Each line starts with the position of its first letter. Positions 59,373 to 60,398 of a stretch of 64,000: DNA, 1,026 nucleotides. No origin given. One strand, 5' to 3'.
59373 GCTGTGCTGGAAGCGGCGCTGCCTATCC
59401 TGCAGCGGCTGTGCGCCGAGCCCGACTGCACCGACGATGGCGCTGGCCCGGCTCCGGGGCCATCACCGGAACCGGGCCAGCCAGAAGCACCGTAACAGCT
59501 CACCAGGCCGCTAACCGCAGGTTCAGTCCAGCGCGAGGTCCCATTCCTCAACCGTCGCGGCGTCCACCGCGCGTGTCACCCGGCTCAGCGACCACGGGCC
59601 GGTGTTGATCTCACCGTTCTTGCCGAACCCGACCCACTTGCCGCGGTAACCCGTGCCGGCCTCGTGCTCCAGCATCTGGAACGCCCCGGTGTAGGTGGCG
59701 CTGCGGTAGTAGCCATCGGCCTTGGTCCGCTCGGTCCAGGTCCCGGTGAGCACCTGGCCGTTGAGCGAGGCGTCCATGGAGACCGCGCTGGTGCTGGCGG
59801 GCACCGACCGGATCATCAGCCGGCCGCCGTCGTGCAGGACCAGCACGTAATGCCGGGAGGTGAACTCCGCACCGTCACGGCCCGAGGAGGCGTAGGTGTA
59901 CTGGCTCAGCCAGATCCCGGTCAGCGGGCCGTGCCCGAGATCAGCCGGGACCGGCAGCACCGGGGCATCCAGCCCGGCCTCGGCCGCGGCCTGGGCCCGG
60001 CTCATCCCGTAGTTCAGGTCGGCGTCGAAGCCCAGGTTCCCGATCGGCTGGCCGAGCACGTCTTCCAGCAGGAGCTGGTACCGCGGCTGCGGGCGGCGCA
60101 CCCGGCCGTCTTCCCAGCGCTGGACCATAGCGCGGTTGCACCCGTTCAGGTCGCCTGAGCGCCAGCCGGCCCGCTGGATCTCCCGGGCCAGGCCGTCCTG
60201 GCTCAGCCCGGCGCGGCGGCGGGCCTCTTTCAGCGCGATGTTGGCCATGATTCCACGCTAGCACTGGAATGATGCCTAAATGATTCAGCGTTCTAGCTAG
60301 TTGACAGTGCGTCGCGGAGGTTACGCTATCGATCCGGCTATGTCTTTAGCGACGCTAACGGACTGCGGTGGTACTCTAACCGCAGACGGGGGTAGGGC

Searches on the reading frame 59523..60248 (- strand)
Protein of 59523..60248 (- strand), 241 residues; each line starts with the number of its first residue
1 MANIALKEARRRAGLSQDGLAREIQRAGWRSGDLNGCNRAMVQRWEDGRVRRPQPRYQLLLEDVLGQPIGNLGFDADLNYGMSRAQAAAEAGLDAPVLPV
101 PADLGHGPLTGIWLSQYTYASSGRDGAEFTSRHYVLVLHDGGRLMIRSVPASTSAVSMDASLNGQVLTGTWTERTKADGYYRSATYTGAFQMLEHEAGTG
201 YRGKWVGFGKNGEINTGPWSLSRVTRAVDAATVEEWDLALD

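Call 8: search_protein_families(library=pfam, proteins=[window:59523-60248:-], max_evalue=0.01)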
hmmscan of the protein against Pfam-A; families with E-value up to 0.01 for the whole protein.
window:59523-60248:- (241 aa): 2 families
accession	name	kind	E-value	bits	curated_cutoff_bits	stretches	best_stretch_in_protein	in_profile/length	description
PF13560.12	HTH_31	-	1e-06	29.4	27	1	6-67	6-56/64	Helix-turn-helix domain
PF01381.28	HTH_3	-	0.0014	19.1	23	0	6-24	1-19/55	Helix-turn-helix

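Call 85: search_protein_families(library=phrogs, proteins=[window:59523-60248:-], max_evalue=0.01)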
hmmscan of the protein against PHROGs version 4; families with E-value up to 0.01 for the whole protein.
window:59523-60248:- (241 aa): 2 families
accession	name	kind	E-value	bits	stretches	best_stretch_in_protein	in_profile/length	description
phrog_10886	-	transcription regulation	1e-09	38.9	1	3-97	5-96/457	transcriptional regulator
phrog_2104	-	unknown function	0.0053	17.9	0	4-68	42-94/103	-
